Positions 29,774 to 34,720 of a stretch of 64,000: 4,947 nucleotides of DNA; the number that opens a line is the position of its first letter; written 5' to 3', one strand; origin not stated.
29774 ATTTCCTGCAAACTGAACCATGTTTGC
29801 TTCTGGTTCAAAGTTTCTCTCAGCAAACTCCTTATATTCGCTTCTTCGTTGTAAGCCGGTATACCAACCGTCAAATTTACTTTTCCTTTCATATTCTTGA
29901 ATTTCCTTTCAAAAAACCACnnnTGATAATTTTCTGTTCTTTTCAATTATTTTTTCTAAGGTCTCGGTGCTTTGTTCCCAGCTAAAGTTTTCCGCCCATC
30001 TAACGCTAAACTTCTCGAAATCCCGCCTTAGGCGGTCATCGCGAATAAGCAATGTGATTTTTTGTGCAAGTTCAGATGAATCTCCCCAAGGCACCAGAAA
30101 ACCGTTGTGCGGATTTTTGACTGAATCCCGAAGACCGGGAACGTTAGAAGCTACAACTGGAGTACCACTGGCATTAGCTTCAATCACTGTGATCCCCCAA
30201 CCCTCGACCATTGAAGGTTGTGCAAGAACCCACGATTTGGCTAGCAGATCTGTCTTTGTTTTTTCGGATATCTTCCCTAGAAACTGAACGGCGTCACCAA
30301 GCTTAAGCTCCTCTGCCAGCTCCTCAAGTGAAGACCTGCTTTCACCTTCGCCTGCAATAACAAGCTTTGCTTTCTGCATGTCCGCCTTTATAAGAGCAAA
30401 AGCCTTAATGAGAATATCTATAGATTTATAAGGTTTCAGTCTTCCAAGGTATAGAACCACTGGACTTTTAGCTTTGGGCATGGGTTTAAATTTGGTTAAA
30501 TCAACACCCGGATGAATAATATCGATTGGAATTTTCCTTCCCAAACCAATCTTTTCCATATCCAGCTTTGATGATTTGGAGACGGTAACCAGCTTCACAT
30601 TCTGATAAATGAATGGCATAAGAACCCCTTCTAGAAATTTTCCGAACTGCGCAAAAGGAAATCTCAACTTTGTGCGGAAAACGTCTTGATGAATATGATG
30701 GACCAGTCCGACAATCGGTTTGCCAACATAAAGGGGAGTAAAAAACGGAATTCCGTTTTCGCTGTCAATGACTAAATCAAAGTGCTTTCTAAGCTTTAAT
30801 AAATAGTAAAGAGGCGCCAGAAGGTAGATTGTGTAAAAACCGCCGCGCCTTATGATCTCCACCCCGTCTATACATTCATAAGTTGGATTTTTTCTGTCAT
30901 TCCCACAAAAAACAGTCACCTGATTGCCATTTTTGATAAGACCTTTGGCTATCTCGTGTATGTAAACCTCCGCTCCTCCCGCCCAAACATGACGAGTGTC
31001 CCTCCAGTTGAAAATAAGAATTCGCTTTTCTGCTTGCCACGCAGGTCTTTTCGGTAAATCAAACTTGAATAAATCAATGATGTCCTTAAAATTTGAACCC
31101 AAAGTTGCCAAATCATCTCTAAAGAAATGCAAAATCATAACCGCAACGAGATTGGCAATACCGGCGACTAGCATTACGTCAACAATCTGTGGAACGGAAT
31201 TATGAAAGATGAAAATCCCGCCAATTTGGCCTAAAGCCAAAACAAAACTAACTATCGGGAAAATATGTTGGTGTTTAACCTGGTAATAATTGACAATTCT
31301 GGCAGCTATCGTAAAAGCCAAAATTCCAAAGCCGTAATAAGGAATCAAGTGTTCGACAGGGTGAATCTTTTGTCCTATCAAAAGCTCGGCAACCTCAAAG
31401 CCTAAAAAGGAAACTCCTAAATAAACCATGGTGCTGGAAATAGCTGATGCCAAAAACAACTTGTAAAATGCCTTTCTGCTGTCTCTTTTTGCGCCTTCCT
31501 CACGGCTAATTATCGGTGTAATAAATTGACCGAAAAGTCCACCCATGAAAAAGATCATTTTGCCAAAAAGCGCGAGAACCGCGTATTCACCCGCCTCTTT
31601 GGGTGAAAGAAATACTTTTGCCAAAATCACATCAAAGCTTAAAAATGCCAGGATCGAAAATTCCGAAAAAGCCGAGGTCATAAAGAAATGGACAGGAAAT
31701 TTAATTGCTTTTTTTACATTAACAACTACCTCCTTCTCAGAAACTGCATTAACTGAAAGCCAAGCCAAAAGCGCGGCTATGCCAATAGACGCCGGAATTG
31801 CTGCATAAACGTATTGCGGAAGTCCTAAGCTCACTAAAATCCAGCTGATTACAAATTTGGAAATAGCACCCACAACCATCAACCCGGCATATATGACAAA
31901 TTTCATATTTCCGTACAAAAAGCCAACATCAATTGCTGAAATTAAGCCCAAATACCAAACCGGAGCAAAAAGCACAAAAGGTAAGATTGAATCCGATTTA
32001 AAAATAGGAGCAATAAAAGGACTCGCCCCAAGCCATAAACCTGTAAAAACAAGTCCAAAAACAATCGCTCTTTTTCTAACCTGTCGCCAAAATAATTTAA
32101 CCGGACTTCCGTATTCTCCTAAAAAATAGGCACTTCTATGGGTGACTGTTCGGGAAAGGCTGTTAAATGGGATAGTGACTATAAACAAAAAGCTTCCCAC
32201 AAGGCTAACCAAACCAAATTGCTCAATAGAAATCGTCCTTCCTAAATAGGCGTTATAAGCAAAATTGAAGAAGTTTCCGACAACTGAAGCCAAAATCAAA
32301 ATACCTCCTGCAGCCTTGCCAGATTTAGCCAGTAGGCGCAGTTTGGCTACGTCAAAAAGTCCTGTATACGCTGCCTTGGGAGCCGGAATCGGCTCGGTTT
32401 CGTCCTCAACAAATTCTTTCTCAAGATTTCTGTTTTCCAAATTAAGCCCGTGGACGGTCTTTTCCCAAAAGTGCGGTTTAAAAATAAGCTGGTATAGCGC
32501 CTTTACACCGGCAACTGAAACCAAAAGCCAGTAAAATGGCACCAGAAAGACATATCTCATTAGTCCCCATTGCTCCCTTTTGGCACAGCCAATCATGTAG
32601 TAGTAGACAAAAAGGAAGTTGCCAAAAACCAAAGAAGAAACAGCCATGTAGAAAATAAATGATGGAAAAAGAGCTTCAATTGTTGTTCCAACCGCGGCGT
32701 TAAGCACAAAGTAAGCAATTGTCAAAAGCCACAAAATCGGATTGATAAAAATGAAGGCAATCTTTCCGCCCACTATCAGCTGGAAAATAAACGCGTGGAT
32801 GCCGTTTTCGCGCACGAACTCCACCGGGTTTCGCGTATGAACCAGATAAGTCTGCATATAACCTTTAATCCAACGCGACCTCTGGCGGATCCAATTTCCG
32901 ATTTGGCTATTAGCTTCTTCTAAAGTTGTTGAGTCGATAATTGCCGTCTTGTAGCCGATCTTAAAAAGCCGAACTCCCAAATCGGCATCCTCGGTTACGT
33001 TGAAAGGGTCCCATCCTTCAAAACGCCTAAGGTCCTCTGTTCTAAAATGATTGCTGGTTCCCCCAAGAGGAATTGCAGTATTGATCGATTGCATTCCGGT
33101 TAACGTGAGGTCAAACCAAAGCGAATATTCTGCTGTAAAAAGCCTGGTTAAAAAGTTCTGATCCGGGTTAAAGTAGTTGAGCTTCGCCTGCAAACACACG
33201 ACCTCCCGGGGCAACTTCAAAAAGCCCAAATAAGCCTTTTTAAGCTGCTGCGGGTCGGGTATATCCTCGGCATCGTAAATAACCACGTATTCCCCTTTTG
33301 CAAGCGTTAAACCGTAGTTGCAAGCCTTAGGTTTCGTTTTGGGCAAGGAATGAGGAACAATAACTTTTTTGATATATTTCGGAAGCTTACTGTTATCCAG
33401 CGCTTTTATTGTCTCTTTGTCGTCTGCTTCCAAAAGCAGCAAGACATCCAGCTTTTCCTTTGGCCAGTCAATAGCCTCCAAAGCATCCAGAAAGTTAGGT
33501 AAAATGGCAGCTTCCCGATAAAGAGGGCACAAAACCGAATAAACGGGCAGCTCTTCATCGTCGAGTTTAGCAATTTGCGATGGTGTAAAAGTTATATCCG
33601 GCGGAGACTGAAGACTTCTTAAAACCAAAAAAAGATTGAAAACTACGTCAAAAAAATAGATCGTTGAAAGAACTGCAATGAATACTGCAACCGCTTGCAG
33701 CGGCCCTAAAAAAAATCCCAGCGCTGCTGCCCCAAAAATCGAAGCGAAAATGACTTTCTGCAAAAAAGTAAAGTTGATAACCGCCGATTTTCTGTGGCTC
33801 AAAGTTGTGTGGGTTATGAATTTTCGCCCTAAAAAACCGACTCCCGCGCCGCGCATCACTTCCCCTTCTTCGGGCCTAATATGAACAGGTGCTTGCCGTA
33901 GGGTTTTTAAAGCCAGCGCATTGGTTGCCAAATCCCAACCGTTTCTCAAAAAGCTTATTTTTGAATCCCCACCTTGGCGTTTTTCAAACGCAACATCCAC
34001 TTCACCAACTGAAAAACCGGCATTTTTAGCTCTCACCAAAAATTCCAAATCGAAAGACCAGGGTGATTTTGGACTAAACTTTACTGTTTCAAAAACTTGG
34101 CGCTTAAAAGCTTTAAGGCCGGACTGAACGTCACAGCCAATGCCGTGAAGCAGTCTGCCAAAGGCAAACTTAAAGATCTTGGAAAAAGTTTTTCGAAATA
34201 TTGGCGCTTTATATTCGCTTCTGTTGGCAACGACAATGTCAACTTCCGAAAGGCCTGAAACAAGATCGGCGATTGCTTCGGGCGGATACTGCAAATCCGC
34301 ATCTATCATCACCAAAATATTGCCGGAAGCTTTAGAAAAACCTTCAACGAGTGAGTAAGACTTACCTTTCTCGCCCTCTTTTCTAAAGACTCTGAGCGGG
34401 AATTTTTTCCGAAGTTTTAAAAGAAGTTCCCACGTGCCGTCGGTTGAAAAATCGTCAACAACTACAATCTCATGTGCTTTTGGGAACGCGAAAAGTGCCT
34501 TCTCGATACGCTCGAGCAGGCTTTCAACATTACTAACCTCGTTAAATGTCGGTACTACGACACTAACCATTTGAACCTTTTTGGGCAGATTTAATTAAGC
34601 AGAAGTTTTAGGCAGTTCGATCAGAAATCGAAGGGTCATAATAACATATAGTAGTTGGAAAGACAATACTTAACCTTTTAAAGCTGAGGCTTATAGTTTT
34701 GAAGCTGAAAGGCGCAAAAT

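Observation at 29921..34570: Pathway-in-a-protein: a 1549-aa fusion of a Dpm1-like GT2, a processive QxxRW GT2, a polytopic membrane domain and a GT4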

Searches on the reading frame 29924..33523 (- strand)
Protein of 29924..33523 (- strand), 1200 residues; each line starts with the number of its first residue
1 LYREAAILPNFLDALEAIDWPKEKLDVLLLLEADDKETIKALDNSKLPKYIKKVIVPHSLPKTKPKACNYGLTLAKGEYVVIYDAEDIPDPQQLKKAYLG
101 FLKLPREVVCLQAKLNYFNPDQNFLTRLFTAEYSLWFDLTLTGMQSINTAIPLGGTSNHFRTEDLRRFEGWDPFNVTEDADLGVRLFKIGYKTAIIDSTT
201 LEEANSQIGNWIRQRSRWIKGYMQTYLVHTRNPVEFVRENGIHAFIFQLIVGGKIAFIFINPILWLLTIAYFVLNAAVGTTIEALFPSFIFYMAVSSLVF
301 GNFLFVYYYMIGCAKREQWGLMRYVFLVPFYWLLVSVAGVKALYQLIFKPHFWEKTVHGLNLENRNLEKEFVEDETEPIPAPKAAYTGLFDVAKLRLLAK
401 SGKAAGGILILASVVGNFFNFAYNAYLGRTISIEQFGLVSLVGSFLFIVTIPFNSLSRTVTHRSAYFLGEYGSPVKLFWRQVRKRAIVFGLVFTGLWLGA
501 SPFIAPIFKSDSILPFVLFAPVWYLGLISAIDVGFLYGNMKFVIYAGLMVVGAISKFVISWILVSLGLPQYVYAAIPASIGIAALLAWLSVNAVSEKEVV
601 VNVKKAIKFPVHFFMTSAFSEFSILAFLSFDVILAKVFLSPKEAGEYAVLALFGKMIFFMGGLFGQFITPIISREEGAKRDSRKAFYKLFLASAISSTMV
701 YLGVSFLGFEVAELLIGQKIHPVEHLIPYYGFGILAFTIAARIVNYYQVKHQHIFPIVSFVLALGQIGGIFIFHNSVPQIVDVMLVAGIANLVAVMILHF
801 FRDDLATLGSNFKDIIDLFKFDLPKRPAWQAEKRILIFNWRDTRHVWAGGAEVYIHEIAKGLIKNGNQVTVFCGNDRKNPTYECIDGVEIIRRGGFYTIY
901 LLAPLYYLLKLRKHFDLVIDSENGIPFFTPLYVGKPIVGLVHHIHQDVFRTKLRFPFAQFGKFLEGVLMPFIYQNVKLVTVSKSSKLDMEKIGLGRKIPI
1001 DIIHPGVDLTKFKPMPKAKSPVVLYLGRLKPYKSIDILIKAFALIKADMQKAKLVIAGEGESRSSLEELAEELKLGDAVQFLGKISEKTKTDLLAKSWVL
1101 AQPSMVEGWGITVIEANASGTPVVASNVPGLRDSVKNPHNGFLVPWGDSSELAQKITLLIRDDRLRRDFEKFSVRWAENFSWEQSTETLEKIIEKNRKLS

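Call 42: predict_structure(alignment_id=A2)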
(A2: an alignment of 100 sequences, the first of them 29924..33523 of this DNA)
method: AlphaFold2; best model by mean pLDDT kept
length: 1200 residues; sequences in the alignment: 100
mean_pLDDT: 86.4   pTM: 0.65
mean pLDDT of the five models: 86.4, 85.2, 84.9, 84.0, 83.7
residues with pLDDT >= 90: 642; 70-90: 447; 50-70: 70; < 50: 41
segments of 3 or more residues with pLDDT < 50: 354-391
pLDDT, mean of each block of 10 residues (from residue 1): 83 90 92 90 90 86 78 90 85 92 88 75 79 80 73 71 84 63 73 81 76 84 80 83 83 85 77 71 65 72 81 81 83 89 81 45 39 37 39 50 76 90 85 83 86 96 97 95 96 95 86 89 95 96 94 92 85 91 96 92 93 97 93 89 92 92 93 95 94 94 85 83 94 97 97 95 96 95 97 96 83 83 65 91 79 92 93 88 91 87 91 92 87 94 84 85 91 94 93 92 93 95 95 95 96 95 95 95 93 97 90 95 95 92 96 97 96 95 94 85
secondary structure, 60 per line:
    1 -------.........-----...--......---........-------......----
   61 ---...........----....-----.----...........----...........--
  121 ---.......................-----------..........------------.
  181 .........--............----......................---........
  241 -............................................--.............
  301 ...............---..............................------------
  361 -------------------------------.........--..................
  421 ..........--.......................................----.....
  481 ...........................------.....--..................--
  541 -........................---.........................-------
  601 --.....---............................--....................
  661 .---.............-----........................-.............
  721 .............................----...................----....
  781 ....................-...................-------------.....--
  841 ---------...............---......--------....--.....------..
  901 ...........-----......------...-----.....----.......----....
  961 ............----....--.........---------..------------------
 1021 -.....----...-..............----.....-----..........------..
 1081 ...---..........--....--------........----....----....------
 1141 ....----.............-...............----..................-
elements in order (helices of 4 or more, strands of 3 or more residues): H8-16 E27-32 H36-43 E51-56 H64-74 E79-82 H93-103 E108-118 H124-146 E158-161 H162-167 H180-189 E192-203 H208-229 H233-240 H242-285 H288-315 H319-348 H392-400 H403-430 H433-471 H476-507 H514-518 H521-538 H542-565 H569-593 H603-607 H611-638 H641-661 H665-677 H683-706 H708-749 H754-772 H777-800 H802-820 E834-838 H850-864 E868-873 E882-885 E888-892 H899-911 E917-922 E937-941 H946-952 H957-972 E977-980 H983-991 E1022-1026 H1035-1048 E1053-1057 H1063-1072 E1079-1083 H1087-1096 E1099-1102 H1111-1118 E1123-1126 H1131-1134 E1141-1144 H1149-1161 H1163-1177 H1182-1199
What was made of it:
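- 31061..32335 (-): Module 3 (aa 746-1170): 12-TM MOP-superfamily (PST/Wzx-type) domain, N-in and C-in. Predicted flippase for a polyprenyl-phosphate-linked glycan. AF2 gives 12 helices at pLDDT mostly above 85 (call 42).
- On MOP superfamily, PST (Wzx-type) flippase, module 3: 12 AF2 helices between aa 752 and 1149 (call 42).
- I could not inspect the coordinates of the AF2 models, so the channel and the packing of the domains are untested. pTM for the C-terminal 1200 aa is only 0.65 (call 42).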

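Call 45: fold_search(model_id=the predicted structure, library=pdb)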
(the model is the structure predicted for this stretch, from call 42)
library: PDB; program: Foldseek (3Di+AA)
matches with E <= 10: 1059; with E <= 0.001: 477
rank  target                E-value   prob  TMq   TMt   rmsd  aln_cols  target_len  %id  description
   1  3c48_A                8.2e-16  1.00  0.17  0.46  11.7       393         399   22  Structure of the retaining glycosyltransferase MshA: The first step in mycothiol biosynthesis. Organism: Corynebacteri (released 2008-03-25)
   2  3c48_B                1.8e-15  1.00  0.17  0.47  11.5       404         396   20  Structure of the retaining glycosyltransferase MshA: The first step in mycothiol biosynthesis. Organism: Corynebacteri (released 2008-03-25)
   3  6n1x                  2.8e-15  1.00  0.27  0.79   3.9       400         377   19  BshA from Staphylococcus aureus complexed with UDP and N-acetylglucosamine (released 2019-08-21)
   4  3c4q_A                6.5e-15  1.00  0.28  0.81   2.6       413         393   21  Structure of the retaining glycosyltransferase MshA : The first step in mycothiol biosynthesis. Organism : Corynebacte (released 2008-04-01)
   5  3c4q_B                9.9e-15  1.00  0.28  0.81   2.8       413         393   20  Structure of the retaining glycosyltransferase MshA : The first step in mycothiol biosynthesis. Organism : Corynebacte (released 2008-04-01)
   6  6d9t                  1.3e-14  1.00  0.27  0.80   4.1       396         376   19  BshA from Staphylococcus aureus complexed with UDP (released 2019-05-08)
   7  6kih_A                1.4e-14  1.00  0.28  0.80   3.3       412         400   22  Sucrose-phosphate synthase (tll1590) from Thermosynechococcus elongatus (released 2020-05-27)
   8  6kih_B                6.2e-14  1.00  0.28  0.80   3.1       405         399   22  Sucrose-phosphate synthase (tll1590) from Thermosynechococcus elongatus (released 2020-05-27)
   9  5d00_B                7.5e-14  1.00  0.25  0.79   4.5       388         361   19  Crystal structure of BshA from B. subtilis complexed with N-acetylglucosaminyl-malate and UMP (released 2016-09-07)
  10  7qsg_A                8.4e-14  1.00  0.27  0.80   3.4       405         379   22  Methylmannose polysaccharide mannosyltransferase from M. hassiacum (released 2023-01-25)
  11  6eji_A                1.0e-13  1.00  0.26  0.80   4.3       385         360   23  Structure of a glycosyltransferase (released 2018-02-07)
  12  3mbo_D                1.9e-13  1.00  0.26  0.77   4.2       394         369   18  Crystal Structure of the Glycosyltransferase BaBshA bound with UDP and L-malate (released 2010-09-29)
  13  5d00_A                2.9e-13  1.00  0.25  0.79   5.1       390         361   19  Crystal structure of BshA from B. subtilis complexed with N-acetylglucosaminyl-malate and UMP (released 2016-09-07)
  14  2bis_A                2.9e-13  1.00  0.25  0.63   4.9       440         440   20  Structure of glycogen synthase from Pyrococcus abyssi (released 2005-11-28)
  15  5d01_B                3.7e-13  1.00  0.25  0.80   4.5       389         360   19  Crystal structure of BshA from B. subtilis complexed with N-acetylglucosaminyl-malate (released 2016-09-07)
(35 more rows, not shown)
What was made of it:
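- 29924..31060 (-): Module 4 (aa 1171-1549): GT4 retaining GT-B glycosyltransferase, with E1456-x7-E1464, R1377/K1382 and G1198-G-A-E1201. Foldseek to MshA 3c4q, target-normalised TM-score 0.81, rmsd 2.6 A (call 45).
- On MOP superfamily, PST (Wzx-type) flippase, module 3: The top 50 Foldseek hits were all GT4 (call 45).
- On GT4 retaining glycosyltransferase (GT-B), module 4: Target-normalised TM-score 0.81 to MshA 3c4q (call 45).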

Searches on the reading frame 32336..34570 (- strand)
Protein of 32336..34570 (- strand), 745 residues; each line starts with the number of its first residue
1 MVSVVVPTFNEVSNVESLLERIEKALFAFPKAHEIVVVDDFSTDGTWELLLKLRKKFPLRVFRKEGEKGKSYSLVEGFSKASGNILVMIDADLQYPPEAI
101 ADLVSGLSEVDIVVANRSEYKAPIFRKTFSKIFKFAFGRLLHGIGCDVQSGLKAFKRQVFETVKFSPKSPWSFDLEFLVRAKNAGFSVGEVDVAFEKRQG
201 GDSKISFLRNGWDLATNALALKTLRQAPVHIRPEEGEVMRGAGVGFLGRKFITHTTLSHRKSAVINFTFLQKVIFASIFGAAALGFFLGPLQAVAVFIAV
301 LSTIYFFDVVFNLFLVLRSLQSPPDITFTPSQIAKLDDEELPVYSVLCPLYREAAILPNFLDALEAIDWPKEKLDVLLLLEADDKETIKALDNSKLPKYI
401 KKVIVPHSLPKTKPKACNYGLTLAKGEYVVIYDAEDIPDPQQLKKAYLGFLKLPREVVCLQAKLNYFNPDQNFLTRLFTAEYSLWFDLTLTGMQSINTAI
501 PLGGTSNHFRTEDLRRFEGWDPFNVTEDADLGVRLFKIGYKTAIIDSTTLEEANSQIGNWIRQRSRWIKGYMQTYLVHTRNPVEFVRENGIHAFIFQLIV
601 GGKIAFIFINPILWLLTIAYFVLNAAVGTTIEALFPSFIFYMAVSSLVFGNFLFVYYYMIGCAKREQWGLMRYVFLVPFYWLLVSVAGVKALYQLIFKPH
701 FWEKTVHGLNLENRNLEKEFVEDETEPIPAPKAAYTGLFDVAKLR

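Call 32: predict_structure(alignment_id=A1)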
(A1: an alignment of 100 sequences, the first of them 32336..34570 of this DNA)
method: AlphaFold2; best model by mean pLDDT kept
length: 745 residues; sequences in the alignment: 100
mean_pLDDT: 88.9   pTM: 0.85
mean pLDDT of the five models: 88.9, 88.8, 88.0, 85.2, 84.1
residues with pLDDT >= 90: 472; 70-90: 231; 50-70: 15; < 50: 27
segments of 3 or more residues with pLDDT < 50: 717-739, 742-745
pLDDT, mean of each block of 10 residues (from residue 1): 97 95 90 95 96 96 95 97 97 96 96 96 89 94 95 97 93 95 96 91 81 92 90 85 93 91 90 94 96 89 89 90 85 97 97 91 97 97 94 96 92 91 96 93 98 94 85 89 89 81 79 92 84 86 91 87 91 92 89 85 89 81 86 82 83 90 89 89 94 91 76 54 33 45 47
secondary structure, 60 per line:
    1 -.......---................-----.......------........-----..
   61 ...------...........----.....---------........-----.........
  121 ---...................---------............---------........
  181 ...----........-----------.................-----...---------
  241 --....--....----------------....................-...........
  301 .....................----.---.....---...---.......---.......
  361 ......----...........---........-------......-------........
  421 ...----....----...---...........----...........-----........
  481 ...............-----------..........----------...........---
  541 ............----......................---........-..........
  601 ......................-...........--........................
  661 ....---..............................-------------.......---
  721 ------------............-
elements in order (helices of 4 or more, strands of 3 or more residues): E2-8 H12-27 E33-39 H46-53 E59-63 H70-80 E85-89 H99-106 E112-120 H124-142 E152-156 H157-163 H173-183 E188-195 H207-223 E229-231 E243-246 E249-252 H269-288 H290-321 H330-334 E344-350 H354-366 E374-381 H385-392 E400-405 H413-423 E428-431 E436-438 H442-452 E457-467 H473-495 E507-510 H511-516 H527-537 E541-552 H557-578 H582-589 H591-622 H624-634 H637-664 H668-697 H711-717 H733-744
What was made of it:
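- AF2 models: pLDDT 88.9 and 86.4 (calls 32, 42).
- On Polyprenyl-phosphate glycosyltransferase (GT2; DPMS/GtrB/ArnC type), module 1: AF2 helices at aa 124-142 and 207-223 occupy the IFH1 and IFH2 positions (call 32).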

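Call 37: fold_search(model_id=the predicted structure, library=pdb)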
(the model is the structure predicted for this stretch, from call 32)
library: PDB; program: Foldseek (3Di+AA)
matches with E <= 10: 1315; with E <= 0.001: 323
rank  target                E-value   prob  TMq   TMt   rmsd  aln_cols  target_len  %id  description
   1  5mlz                  8.5e-16  1.00  0.27  0.53   3.0       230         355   33  Dolichyl phosphate mannose synthase in complex with GDP and Mg2+ (released 2017-08-09)
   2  2z86_B                1.6e-15  1.00  0.24  0.29  19.1       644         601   12  Crystal structure of chondroitin polymerase from Escherichia coli strain K4 (K4CP) complexed with UDP-GlcUA and UDP (released 2008-09-16)
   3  9b8v_E                5.1e-15  1.00  0.38  0.34  13.8       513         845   19  AlphaFold2 informed cryo-EM model of the E. coli cellulose synthase BcsAG3B6 complex (released 2025-02-19)
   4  9ep0                  6.5e-15  1.00  0.25  0.52   3.5       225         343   35  Dolichyl phosphate mannose synthase in complex with donor (GDP-Man) and traces of acceptor (Dol55P) and product (Dol55P- (released 2025-10-01)
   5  7sp8_A                7.2e-15  1.00  0.31  0.44  16.3       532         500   14  Chlorella virus Hyaluronan Synthase bound to UDP-GlcNAc (released 2022-04-06)
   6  2z86_D                8.0e-15  1.00  0.24  0.30  18.8       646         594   12  Crystal structure of chondroitin polymerase from Escherichia coli strain K4 (K4CP) complexed with UDP-GlcUA and UDP (released 2008-09-16)
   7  7sp7_A                8.9e-15  1.00  0.40  0.57  12.7       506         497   14  Chlorella virus hyaluronan synthase inhibited by UDP (released 2022-04-06)
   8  2z86_A                1.1e-14  1.00  0.23  0.29  19.2       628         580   11  Crystal structure of chondroitin polymerase from Escherichia coli strain K4 (K4CP) complexed with UDP-GlcUA and UDP (released 2008-09-16)
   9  2z87_B                1.3e-14  1.00  0.24  0.30  18.8       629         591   12  Crystal structure of chondroitin polymerase from Escherichia coli strain K4 (K4CP) complexed with UDP-GalNAc and UDP (released 2008-09-16)
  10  5mm1                  1.4e-14  1.00  0.25  0.52   3.7       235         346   32  Dolichyl phosphate mannose synthase in complex with GDP and dolichyl phosphate mannose (released 2017-08-09)
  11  9asc_A                2.1e-14  1.00  0.27  0.61   2.7       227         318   30  Cryo-EM Structure of the Glycosyltransferase ArnC from Salmonella enterica in the UDP-bound State Determined on Talos  (released 2025-02-05)
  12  2z87_A                2.9e-14  1.00  0.24  0.29  18.6       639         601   12  Crystal structure of chondroitin polymerase from Escherichia coli strain K4 (K4CP) complexed with UDP-GalNAc and UDP (released 2008-09-16)
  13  7sp9_A                4.3e-14  1.00  0.39  0.56  12.6       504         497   12  Chlorella virus Hyaluronan Synthase in the GlcNAc-primed channel-closed state (released 2022-04-06)
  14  8smn_A                5.0e-14  1.00  0.31  0.42  19.7       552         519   12  Xenopus laevis hyaluronan synthase 1, nascent HA polymer bound state (released 2024-05-01)
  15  2z86_C                6.8e-14  1.00  0.24  0.29  18.4       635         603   13  Crystal structure of chondroitin polymerase from Escherichia coli strain K4 (K4CP) complexed with UDP-GlcUA and UDP (released 2008-09-16)
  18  9yq5_A                9.8e-14  1.00  0.41  0.59   5.2       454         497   14  Chlorella virus hyaluronan synthase bound to an inserted UDP-GlcA (released 2025-12-10)
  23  4p00_A                2.6e-13  1.00  0.43  0.44   5.1       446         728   21  Bacterial Cellulose Synthase in complex with cyclic-di-GMP and UDP (released 2014-04-09)
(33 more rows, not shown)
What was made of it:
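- Fold matches: PfDPMS/ArnC/GtrB, BcsA/HAS, and MshA/BshA/PimA (calls 37, 45).
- On Polyprenyl-phosphate glycosyltransferase (GT2; DPMS/GtrB/ArnC type), module 1: Fold rmsd 2.6-3.0 A to ArnC and PfDPMS (call 37).
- On Processive membrane-embedded GT2 synthase (BcsA/HAS/chitin synthase/NfrB), module 2: Foldseek to 4p00, rmsd 5.1 A over 446 columns, and to 9yq5, 5.2 A over 454 columns (call 37).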
